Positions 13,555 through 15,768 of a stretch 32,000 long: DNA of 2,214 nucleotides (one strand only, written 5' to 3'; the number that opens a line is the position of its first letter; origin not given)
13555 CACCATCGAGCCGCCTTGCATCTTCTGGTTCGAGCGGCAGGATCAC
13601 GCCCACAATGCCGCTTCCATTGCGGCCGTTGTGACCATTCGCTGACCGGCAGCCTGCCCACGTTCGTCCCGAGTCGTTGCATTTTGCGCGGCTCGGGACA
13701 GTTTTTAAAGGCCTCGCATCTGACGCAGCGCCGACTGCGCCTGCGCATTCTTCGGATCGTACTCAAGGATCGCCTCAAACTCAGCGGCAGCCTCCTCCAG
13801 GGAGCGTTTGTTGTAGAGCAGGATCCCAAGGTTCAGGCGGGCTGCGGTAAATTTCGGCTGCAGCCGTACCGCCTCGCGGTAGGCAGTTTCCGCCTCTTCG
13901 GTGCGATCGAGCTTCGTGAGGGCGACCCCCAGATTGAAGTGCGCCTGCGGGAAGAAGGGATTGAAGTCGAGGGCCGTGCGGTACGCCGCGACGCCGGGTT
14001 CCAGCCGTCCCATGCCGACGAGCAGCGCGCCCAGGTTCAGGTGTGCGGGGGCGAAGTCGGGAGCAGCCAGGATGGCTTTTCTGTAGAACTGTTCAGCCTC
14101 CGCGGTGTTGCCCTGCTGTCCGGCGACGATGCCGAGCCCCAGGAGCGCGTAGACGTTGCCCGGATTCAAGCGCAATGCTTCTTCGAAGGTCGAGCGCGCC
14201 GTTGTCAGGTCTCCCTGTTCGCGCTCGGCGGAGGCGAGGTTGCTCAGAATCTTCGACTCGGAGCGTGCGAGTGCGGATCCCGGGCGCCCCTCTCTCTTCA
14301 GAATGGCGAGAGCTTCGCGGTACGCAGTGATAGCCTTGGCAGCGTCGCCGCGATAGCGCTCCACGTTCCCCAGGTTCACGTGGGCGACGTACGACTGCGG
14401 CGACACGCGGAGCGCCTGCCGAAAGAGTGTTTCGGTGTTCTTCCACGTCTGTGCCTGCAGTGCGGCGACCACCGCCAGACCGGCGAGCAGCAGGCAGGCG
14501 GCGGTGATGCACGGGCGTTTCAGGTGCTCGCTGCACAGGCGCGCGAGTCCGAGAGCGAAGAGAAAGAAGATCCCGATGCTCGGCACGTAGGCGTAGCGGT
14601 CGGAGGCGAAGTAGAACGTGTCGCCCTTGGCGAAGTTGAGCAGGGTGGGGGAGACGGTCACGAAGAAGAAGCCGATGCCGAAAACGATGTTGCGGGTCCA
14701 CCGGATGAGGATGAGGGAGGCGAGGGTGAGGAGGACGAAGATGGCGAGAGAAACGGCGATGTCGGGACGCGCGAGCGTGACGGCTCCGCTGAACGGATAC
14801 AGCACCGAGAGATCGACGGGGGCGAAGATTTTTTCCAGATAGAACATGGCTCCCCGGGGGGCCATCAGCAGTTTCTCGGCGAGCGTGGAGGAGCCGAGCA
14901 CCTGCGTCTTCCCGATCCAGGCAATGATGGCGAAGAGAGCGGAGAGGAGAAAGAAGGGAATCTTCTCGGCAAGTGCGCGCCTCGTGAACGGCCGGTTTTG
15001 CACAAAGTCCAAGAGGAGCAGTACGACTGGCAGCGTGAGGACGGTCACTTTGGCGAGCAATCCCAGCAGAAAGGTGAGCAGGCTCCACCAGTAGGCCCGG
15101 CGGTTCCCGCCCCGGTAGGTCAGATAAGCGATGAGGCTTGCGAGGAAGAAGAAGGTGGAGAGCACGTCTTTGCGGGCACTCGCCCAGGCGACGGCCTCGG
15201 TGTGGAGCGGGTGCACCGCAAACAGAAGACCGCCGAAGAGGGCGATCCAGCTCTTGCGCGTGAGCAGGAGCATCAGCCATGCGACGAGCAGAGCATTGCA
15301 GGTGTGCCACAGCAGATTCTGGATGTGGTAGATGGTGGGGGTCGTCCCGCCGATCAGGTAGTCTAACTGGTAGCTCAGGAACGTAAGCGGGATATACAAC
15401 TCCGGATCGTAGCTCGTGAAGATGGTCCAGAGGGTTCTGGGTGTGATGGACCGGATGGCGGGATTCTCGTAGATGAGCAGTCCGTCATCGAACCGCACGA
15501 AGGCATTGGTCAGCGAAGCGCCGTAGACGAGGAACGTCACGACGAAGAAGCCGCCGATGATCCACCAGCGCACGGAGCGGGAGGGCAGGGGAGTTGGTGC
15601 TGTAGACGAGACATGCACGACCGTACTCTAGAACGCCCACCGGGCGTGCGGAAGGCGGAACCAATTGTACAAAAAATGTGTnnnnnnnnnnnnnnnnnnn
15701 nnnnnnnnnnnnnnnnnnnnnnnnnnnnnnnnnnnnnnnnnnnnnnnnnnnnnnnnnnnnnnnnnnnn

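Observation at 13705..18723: Minimal cohesin-dockerin surface module in a four-gene operon with sorting-signal proteins and a TMTC-like glycosyltransferase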

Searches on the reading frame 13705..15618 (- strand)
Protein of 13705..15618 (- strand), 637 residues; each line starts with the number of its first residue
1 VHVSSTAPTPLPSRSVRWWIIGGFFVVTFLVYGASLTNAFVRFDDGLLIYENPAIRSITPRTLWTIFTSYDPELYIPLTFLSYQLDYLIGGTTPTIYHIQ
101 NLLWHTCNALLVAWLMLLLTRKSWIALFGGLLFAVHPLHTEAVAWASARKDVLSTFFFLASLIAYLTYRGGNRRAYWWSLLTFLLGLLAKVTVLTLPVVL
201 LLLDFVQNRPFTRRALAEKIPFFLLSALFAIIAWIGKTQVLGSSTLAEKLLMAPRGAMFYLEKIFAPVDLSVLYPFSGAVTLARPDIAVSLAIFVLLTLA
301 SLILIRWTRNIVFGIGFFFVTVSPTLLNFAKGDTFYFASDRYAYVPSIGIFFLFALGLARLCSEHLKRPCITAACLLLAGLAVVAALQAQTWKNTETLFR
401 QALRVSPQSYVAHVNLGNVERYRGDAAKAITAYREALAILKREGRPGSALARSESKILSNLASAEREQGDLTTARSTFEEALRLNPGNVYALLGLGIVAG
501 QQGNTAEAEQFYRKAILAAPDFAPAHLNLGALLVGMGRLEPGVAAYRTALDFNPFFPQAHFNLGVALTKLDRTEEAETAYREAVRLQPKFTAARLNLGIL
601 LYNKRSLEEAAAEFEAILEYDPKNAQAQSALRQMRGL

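Call 3: search_protein_families(library=pfam, proteins=[window:13705-15618:-], max_evalue=1)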
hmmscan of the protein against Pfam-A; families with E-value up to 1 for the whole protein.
window:13705-15618:- (637 aa): 29 families (the best 25 are shown)
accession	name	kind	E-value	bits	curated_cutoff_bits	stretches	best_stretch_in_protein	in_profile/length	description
PF00515.34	TPR_1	-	2.9e-34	115.9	27.8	6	558-590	2-34/34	Tetratricopeptide repeat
PF07719.23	TPR_2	-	3e-33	111.6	27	6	557-589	1-33/34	Tetratricopeptide repeat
PF13181.12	TPR_8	-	4.3e-29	98.6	25.7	5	558-589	2-33/34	Tetratricopeptide repeat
PF13432.12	TPR_16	-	8.9e-28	96.8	32.7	4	461-520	3-62/65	Tetratricopeptide repeat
PF13414.12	TPR_11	-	1.4e-27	95.5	26.8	5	464-503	3-42/42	TPR repeat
PF13431.12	TPR_17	-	1.5e-27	93.9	24.4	5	478-510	2-34/34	Tetratricopeptide repeat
PF14559.12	TPR_19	-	7.6e-23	81.1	25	4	467-521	3-57/68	Tetratricopeptide repeat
PF13424.12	TPR_12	-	1.5e-20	73.6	30.1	4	456-516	4-72/77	Tetratricopeptide repeat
PF13428.12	TPR_14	-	5.3e-17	61.1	23.5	4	461-496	7-42/44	Tetratricopeptide repeat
PF13374.12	TPR_10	-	1.9e-13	50.4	27.5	4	562-586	7-31/42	Tetratricopeptide repeat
PF24575.1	TPR_Slam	-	2.4e-13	50.8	35.2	2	564-614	54-104/104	Surface lipoprotein assembly modifier, N-terminal TPR repeats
PF13174.12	TPR_6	-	7.8e-13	48.6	26.3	2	490-521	1-32/33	Tetratricopeptide repeat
PF23914.1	TPR_CcmH_CycH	-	6.8e-11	42.7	42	2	399-514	39-146/158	Cytochrome c-type biogenesis protein H TPR domain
PF13176.12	TPR_7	-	7.7e-11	41.6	27.9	2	559-588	1-32/36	Tetratricopeptide repeat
PF03704.23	BTAD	-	8.7e-09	36.3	22.1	2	462-585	13-124/146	Bacterial transcriptional activator domain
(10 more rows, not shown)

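Call 4: search_protein_families(library=ncbifam, proteins=[window:13705-15618:-], max_evalue=1)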
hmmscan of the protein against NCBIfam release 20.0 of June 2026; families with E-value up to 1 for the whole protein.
window:13705-15618:- (637 aa): 37 families (the best 25 are shown)
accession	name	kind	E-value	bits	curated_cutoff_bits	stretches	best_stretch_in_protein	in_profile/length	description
TIGR02917.1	PEP_TPR_lipo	equivalog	6.7e-26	90.4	312.2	3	453-578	123-248/899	XrtA/PEP-CTERM system TPR-repeat protein PrsT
TIGR02521.1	type_IV_pilW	equivalog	3.6e-22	79.1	154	3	455-550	31-126/234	type IV pilus biogenesis/stability protein PilW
NF033762.1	social_mot_Tgl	equivalog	5.2e-20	71.9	225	2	452-627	28-206/252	social motility TPR repeat lipoprotein Tgl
NF040959.1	MamA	equivalog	9.5e-19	67.7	200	2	455-619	37-201/204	magnetosome protein MamA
NF033920.0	C39_PA2778_fam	equivalog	6.7e-17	61.7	150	3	382-486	162-255/255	PA2778 family cysteine peptidase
NF033758.1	gliding_GltE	equivalog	2.4e-16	59.8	225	3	546-631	75-160/411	adventurous gliding motility TPR repeat lipoprotein GltE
TIGR02552.1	LcrH_SycD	equivalog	5.3e-13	48.9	104.8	3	465-549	28-112/136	SycD/LcrH family type III secretion system chaperone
NF008520.0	PRK11447.1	equivalog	3.3e-11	41.7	858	1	382-520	275-416/1157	cellulose synthase complex outer membrane protein BcsC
NF008757.0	PRK11788.1-5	equivalog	4.2e-11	42.6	363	2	450-527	175-252/388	lipopolysaccharide assembly protein LapB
TIGR02795.1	tol_pal_ybgF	equivalog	9e-10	39.2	90.1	2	555-633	37-118/119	tol-pal system protein YbgF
NF002725.1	PRK02603.1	equivalog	3.3e-09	37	143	2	423-510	48-127/173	photosystem I assembly protein Ycf3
NF047371.1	FlcA_CTERM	equivalog_domain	2.5e-08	32.8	300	2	393-483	330-420/646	periplasmic flagellar collar protein FlcA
TIGR00990.1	3a0801s09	subfamily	2.8e-08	32.8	757.25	1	461-635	371-552/615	mitochondrial import receptor subunit TOM70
NF047507.1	TPR_BatC_Lepto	exception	3.1e-08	33.4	175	1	558-610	97-149/214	TPR repeat-containing protein BatC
NF008391.2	PRK11189.1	equivalog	3.4e-08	33.3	250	1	546-623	88-165/297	lipoprotein NlpI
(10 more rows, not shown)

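Call 11: search_protein_families(library=pfam, proteins=[window:13705-15618:-], max_evalue=0.01)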
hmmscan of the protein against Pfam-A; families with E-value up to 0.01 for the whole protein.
window:13705-15618:- (637 aa): 24 families
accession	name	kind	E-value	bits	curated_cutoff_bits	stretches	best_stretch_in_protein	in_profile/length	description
PF00515.34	TPR_1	-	2.9e-34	115.9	27.8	4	558-590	2-34/34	Tetratricopeptide repeat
PF07719.23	TPR_2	-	3e-33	111.6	27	5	557-589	1-33/34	Tetratricopeptide repeat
PF13181.12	TPR_8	-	4.3e-29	98.6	25.7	2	558-589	2-33/34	Tetratricopeptide repeat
PF13432.12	TPR_16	-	8.9e-28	96.8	32.7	4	461-520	3-62/65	Tetratricopeptide repeat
PF13414.12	TPR_11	-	1.4e-27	95.5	26.8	3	464-503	3-42/42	TPR repeat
PF13431.12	TPR_17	-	1.5e-27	93.9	24.4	2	478-510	2-34/34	Tetratricopeptide repeat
PF14559.12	TPR_19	-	7.6e-23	81.1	25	3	467-521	3-57/68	Tetratricopeptide repeat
PF13424.12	TPR_12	-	1.5e-20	73.6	30.1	3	456-516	4-72/77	Tetratricopeptide repeat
PF13428.12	TPR_14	-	5.3e-17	61.1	23.5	2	461-496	7-42/44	Tetratricopeptide repeat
PF13374.12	TPR_10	-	1.9e-13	50.4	27.5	0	562-586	7-31/42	Tetratricopeptide repeat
PF24575.1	TPR_Slam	-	2.4e-13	50.8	35.2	2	564-614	54-104/104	Surface lipoprotein assembly modifier, N-terminal TPR repeats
PF13174.12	TPR_6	-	7.8e-13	48.6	26.3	0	490-521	1-32/33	Tetratricopeptide repeat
PF23914.1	TPR_CcmH_CycH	-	6.8e-11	42.7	42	2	399-514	39-146/158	Cytochrome c-type biogenesis protein H TPR domain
PF13176.12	TPR_7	-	7.7e-11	41.6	27.9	0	559-588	1-32/36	Tetratricopeptide repeat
PF03704.23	BTAD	-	8.7e-09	36.3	22.1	1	462-585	13-124/146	Bacterial transcriptional activator domain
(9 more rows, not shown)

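Call 14: search_solved_structures(query=window:13705-15618:-, max_evalue=0.01)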
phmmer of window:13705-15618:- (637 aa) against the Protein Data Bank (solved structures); distinct sequences matched with E-value up to 0.01: 135 (the best 60 are shown).
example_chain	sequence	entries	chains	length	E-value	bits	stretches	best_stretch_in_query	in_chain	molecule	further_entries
9qhb_A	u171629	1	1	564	3e-59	204.4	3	399-631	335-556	Engineered tetratricopeptide repeat protein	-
7yea_A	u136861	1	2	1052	2.3e-52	181.7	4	459-590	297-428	UDP-N-acetylglucosamine--peptide N-acetylglucosaminyltransferase 110 kDa subunit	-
7yeh_B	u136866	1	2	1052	2.5e-52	181.6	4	459-590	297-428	UDP-N-acetylglucosamine--peptide N-acetylglucosaminyltransferase 110 kDa subunit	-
7ntf_A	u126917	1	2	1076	1.5e-51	179.1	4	459-590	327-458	Isoform 1 of UDP-N-acetylglucosamine--peptide N-acetylglucosaminyltransferase 110 kDa subu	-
1w3b_A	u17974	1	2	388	6.7e-46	160.4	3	480-600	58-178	UDP-N-ACETYLGLUCOSAMINE--PEPTIDE N-ACETYLGLUCOSAMINYLTRANSFERASE 110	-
6eou_A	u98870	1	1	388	8.4e-45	156.7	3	481-600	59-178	UDP-N-acetylglucosamine--peptide N-acetylglucosaminyltransferase 110 kDa subunit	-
7y4i_A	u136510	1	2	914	2.1e-40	142.2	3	412-627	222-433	Probable UDP-N-acetylglucosamine--peptide N-acetylglucosaminyltransferase SPINDLY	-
8bu0_A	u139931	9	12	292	2.6e-40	141.9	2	460-631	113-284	Consensus tetratricopeptide repeat protein | Crystal structure of an 8-repeat consensus TPR superhelix with Zinc. | Monomer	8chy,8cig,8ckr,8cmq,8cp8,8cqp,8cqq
8dtf_A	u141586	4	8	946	1.2e-34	123.2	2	412-627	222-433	Probable UDP-N-acetylglucosamine--peptide N-acetylglucosaminyltransferase SPINDLY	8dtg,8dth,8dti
9qhc_A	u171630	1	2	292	1.4e-30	109.7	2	458-627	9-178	Engineered tetratricopeptide repeat protein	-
5lvv_A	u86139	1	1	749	2.8e-19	72.5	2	473-590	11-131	UDP-N-acetylglucosamine--peptide N-acetylglucosaminyltransferase 110 kDa subunit,UDP-N-ace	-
8cm9_A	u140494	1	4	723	8.3e-19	70.9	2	489-590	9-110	UDP-N-acetylglucosamine--peptide N-acetylglucosaminyltransferase 110 kDa subunit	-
3pe3_A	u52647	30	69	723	1e-18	70.6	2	491-590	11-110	UDP-N-acetylglucosamine--peptide N-acetylglucosaminyltransferase 110 kDa subunit | UDP-N-ACETYLGLUCOSAMINE--PEPTIDE N-ACETYLGLUCOSAMINYL TRANSFERASE 110 KDA SUB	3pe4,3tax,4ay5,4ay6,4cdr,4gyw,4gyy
6ibo_A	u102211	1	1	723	1e-18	70.6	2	491-590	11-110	UDP-N-acetylglucosamine--peptide N-acetylglucosaminyltransferase 110 kDa subunit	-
5lwv_A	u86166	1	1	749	1e-18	70.6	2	491-590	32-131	Host cell factor 1,UDP-N-acetylglucosamine--peptide N-acetylglucosaminyltransferase 110 kD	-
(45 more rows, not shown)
